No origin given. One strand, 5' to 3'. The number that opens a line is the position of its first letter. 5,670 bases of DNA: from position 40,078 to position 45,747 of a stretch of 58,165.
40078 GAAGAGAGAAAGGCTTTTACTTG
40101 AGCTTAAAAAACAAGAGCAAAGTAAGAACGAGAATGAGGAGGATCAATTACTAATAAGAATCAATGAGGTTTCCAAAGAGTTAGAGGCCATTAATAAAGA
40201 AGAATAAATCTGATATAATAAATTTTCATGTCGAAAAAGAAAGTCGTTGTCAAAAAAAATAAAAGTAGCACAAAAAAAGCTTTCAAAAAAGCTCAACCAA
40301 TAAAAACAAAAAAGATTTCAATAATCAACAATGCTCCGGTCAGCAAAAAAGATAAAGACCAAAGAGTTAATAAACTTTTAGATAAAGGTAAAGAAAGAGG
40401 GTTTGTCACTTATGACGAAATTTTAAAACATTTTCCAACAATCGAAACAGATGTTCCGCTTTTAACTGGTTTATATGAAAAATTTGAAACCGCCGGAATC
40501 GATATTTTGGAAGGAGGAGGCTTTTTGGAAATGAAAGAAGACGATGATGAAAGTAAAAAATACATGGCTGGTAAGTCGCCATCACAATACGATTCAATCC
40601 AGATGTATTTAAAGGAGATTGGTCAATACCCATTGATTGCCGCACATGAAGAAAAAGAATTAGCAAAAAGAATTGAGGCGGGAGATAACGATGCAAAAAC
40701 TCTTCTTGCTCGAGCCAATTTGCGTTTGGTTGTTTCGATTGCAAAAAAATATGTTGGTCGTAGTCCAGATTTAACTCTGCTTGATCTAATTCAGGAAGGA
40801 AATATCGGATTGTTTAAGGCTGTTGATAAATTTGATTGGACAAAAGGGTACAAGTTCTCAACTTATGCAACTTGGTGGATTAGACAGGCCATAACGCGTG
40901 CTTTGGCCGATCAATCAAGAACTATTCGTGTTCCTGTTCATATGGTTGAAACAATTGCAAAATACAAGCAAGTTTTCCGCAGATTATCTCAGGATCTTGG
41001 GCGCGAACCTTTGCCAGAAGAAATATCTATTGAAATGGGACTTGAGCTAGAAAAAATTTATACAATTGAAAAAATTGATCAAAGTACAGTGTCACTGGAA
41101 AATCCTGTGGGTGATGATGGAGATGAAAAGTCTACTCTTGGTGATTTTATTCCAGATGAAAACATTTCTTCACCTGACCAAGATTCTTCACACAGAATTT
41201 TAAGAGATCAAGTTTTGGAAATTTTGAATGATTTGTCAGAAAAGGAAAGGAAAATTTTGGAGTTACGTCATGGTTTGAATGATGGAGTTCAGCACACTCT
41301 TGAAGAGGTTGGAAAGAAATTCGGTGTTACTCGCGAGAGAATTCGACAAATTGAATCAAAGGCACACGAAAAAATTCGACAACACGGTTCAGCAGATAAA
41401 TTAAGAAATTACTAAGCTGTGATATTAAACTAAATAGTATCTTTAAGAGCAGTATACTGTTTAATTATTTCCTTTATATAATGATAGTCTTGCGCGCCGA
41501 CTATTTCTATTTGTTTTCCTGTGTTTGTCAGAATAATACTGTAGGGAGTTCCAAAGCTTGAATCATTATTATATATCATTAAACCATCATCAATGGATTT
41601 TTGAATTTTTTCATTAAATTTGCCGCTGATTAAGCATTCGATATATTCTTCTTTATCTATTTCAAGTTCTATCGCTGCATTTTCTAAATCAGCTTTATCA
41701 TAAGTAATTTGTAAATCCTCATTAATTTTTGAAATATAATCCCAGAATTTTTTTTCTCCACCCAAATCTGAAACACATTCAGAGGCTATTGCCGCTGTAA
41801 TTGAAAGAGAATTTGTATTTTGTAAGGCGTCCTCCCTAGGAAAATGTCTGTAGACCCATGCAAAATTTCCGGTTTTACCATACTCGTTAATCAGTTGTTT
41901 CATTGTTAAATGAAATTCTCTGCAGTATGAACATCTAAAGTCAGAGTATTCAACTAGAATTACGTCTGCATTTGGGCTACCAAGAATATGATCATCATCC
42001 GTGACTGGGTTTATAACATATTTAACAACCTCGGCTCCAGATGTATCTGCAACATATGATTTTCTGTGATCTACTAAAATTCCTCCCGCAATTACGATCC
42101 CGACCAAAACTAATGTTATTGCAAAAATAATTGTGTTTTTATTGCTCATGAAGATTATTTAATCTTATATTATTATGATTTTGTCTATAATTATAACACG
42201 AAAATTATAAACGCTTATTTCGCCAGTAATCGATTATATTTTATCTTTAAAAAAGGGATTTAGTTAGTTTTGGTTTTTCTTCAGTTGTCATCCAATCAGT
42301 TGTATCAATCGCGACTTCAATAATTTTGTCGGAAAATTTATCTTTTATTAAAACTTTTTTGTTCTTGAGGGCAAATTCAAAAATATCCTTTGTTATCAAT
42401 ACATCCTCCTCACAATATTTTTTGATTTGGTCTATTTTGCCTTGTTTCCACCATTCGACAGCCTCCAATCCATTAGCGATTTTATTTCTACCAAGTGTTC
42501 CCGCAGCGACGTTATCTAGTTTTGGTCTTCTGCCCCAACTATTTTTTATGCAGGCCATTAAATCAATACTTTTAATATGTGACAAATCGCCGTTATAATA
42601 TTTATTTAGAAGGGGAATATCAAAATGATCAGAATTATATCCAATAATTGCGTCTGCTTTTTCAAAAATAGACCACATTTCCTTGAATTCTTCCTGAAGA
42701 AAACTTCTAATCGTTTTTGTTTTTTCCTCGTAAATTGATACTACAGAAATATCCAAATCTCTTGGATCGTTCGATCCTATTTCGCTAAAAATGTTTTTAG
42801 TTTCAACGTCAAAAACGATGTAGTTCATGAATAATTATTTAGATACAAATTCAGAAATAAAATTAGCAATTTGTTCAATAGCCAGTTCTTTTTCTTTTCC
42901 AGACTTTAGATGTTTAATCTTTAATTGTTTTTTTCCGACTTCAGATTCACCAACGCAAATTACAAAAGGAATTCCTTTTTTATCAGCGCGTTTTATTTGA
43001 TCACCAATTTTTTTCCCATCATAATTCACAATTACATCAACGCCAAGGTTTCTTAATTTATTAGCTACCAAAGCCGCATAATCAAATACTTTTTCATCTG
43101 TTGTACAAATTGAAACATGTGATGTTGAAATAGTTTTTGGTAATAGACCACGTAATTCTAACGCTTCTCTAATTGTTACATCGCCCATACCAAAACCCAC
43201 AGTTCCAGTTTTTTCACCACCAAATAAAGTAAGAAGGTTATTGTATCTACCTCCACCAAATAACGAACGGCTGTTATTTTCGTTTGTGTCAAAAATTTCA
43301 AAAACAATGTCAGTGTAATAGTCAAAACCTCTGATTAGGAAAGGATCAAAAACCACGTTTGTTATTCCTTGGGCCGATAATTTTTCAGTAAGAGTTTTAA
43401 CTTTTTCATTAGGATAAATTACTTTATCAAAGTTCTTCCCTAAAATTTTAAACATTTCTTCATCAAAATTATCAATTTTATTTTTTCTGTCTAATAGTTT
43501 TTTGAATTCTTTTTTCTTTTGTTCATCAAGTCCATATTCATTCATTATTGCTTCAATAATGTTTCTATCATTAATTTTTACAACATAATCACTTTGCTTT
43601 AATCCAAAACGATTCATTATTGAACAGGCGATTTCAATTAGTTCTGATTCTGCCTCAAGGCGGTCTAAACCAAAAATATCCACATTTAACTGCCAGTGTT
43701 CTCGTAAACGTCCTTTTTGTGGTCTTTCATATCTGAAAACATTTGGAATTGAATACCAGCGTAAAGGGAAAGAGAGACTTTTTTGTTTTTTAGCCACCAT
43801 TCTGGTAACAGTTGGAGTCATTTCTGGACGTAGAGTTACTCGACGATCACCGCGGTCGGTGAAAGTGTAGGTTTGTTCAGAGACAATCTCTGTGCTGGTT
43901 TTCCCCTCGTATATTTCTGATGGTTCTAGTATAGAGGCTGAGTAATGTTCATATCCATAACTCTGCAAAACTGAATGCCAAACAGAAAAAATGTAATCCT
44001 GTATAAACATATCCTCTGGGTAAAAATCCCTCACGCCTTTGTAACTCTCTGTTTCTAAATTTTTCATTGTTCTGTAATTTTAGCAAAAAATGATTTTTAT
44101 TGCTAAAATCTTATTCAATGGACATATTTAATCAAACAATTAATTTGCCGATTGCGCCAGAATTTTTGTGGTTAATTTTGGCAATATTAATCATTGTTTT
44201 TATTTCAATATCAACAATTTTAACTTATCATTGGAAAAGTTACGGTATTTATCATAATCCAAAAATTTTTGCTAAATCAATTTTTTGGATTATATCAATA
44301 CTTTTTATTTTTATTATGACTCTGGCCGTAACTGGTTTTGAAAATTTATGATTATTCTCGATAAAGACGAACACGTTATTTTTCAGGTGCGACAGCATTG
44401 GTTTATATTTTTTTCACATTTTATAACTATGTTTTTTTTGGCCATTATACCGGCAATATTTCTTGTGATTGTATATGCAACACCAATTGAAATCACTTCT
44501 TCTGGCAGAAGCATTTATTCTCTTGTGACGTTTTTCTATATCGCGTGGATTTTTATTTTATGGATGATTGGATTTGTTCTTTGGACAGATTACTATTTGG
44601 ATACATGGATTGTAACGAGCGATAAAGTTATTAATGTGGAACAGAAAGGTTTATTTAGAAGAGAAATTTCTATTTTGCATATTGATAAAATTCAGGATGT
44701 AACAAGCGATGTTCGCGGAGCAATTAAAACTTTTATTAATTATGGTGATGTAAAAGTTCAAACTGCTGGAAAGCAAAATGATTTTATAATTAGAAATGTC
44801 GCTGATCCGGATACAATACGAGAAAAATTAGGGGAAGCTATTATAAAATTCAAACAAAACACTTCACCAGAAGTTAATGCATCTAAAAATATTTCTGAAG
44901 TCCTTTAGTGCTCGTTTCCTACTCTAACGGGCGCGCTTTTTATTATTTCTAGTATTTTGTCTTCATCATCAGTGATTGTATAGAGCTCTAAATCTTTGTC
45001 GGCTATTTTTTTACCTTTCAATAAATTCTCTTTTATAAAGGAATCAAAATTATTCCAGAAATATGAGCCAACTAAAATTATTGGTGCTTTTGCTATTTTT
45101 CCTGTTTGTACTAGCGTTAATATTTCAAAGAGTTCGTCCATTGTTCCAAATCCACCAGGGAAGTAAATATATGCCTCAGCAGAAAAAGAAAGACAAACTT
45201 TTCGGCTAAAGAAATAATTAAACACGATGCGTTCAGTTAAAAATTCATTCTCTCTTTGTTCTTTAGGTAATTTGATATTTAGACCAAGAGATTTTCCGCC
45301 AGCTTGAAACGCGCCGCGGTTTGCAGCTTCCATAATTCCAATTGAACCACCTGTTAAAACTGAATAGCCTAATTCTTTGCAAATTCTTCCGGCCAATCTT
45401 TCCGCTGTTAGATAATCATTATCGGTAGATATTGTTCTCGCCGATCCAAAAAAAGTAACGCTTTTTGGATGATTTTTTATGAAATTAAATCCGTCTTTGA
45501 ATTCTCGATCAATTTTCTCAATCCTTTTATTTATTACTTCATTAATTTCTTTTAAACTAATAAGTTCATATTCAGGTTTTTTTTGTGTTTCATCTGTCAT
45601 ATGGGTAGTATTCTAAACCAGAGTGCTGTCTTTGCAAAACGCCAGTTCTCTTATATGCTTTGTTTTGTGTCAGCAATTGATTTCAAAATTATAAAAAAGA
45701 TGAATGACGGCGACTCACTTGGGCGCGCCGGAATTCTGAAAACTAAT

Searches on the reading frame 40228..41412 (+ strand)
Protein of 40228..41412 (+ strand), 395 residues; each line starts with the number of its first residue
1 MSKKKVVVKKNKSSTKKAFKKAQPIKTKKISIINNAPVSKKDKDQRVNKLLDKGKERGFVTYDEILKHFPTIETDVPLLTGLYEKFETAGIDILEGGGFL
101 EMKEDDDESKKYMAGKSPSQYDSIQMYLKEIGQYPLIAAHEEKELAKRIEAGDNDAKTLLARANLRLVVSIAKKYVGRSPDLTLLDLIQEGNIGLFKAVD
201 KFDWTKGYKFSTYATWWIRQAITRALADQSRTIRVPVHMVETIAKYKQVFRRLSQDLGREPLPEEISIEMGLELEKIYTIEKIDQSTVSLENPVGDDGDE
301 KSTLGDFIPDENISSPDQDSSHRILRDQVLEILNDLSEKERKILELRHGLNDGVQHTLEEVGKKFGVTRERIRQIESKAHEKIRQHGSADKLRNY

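Call 8: search_protein_families(library=pfam, proteins=[window:40228-41412:+], max_evalue=0.0001)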
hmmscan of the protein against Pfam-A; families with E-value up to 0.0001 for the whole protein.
window:40228-41412:+ (395 aa): 5 families
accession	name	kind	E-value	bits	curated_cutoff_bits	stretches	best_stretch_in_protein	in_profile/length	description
PF04542.20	Sigma70_r2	-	3.6e-22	78.4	24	1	160-232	1-71/71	Sigma-70 region 2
PF04539.22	Sigma70_r3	-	3.3e-18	66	25.3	1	241-318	1-76/78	Sigma-70 region 3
PF04545.22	Sigma70_r4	-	2.6e-15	56.1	24.1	1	333-385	2-50/50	Sigma-70, region 4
PF00140.25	Sigma70_r1_2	-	7.4e-15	55.1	22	1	122-154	1-33/34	Sigma-70 factor, region 1.2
PF03979.19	Sigma70_r1_1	-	1.3e-12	47.9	22.5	1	43-107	3-69/81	Sigma-70 factor, region 1.1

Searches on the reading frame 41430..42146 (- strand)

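Call 8: search_protein_families(library=pfam, proteins=[window:41430-42146:-], max_evalue=0.0001)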
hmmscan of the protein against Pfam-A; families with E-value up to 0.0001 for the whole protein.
window:41430-42146:- (238 aa): 3 families
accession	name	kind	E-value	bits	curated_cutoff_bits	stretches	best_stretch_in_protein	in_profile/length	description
PF13462.12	Thioredoxin_4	-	2.8e-17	63.8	23.2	1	50-186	3-130/165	Thioredoxin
PF01323.26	DSBA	-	1.6e-07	31.8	25.6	1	64-228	2-190/191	DSBA-like thioredoxin domain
PF18400.7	Thioredoxin_12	-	1.9e-05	25.1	26.1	0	51-107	133-187/190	Thioredoxin-like domain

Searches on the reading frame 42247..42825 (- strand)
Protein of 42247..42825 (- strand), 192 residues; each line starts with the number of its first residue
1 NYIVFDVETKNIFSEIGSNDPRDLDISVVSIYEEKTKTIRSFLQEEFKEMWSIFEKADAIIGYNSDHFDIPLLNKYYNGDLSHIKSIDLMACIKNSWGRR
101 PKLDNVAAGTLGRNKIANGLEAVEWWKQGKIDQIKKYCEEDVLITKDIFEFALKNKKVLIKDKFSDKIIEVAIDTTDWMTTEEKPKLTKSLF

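Call 8: search_protein_families(library=pfam, proteins=[window:42247-42825:-], max_evalue=0.0001)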
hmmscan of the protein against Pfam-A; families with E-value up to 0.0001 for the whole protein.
window:42247-42825:- (192 aa): 2 families
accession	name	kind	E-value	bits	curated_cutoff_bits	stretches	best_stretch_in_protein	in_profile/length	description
PF13482.12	RNase_H_2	-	2.4e-12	47.5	22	1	5-150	3-162/165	RNase_H superfamily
PF10108.15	DNA_pol_B_exo2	-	1.4e-09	38.4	24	1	83-149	102-170/213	Predicted 3'-5' exonuclease related to the exonuclease domain of PolB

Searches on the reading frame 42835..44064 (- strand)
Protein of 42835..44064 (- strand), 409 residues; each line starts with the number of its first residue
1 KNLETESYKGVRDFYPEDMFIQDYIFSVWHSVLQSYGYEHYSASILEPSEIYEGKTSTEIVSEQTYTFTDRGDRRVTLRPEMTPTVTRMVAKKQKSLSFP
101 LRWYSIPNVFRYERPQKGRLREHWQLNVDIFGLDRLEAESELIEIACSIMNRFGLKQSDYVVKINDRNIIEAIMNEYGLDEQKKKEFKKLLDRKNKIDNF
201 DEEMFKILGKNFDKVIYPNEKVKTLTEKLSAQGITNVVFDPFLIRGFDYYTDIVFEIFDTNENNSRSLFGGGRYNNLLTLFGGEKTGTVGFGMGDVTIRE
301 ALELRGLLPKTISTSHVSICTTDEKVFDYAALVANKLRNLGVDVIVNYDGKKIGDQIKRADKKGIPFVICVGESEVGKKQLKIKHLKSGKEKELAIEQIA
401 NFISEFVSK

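Call 8: search_protein_families(library=pfam, proteins=[window:42835-44064:-], max_evalue=0.0001)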
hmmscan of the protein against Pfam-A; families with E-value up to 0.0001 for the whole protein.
window:42835-44064:- (409 aa): 3 families
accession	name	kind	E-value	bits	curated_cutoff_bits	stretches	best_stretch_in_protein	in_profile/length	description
PF13393.11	tRNA-synt_His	-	5.8e-41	141.2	25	2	10-196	1-182/308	Histidyl-tRNA synthetase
PF03129.25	HGTP_anticodon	-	7.7e-20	71.3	21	1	317-405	2-93/94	Anticodon binding domain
PF00587.30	tRNA-synt_2b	-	3.6e-13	50.4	29.3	1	66-259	1-122/179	tRNA synthetase class II core domain (G, H, P, S and T)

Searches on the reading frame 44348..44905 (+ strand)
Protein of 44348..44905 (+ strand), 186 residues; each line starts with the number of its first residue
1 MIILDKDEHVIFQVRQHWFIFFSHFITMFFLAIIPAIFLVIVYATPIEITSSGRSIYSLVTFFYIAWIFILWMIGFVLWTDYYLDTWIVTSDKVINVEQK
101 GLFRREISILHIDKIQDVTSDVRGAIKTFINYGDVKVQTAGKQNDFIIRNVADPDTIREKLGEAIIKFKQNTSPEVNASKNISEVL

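Call 8: search_protein_families(library=pfam, proteins=[window:44348-44905:+], max_evalue=0.0001)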
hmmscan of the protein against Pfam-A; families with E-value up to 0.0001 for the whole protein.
window:44348-44905:+ (186 aa): 1 family
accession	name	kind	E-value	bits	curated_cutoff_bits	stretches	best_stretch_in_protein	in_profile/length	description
PF03703.20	bPH_2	-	1.3e-07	32.2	22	1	85-160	3-77/78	Bacterial PH domain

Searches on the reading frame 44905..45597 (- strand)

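Call 8: search_protein_families(library=pfam, proteins=[window:44905-45597:-], max_evalue=0.0001)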
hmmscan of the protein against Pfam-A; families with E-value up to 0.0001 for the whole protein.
window:44905-45597:- (230 aa): 2 families
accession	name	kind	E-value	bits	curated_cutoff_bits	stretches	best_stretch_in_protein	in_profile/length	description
PF03641.19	Lysine_decarbox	-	1.3e-31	109.9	27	1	89-217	1-129/131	Possible lysine decarboxylase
PF18306.6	LDcluster4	-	1.2e-13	51.4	26.3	1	47-157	4-111/151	SLOG cluster4 family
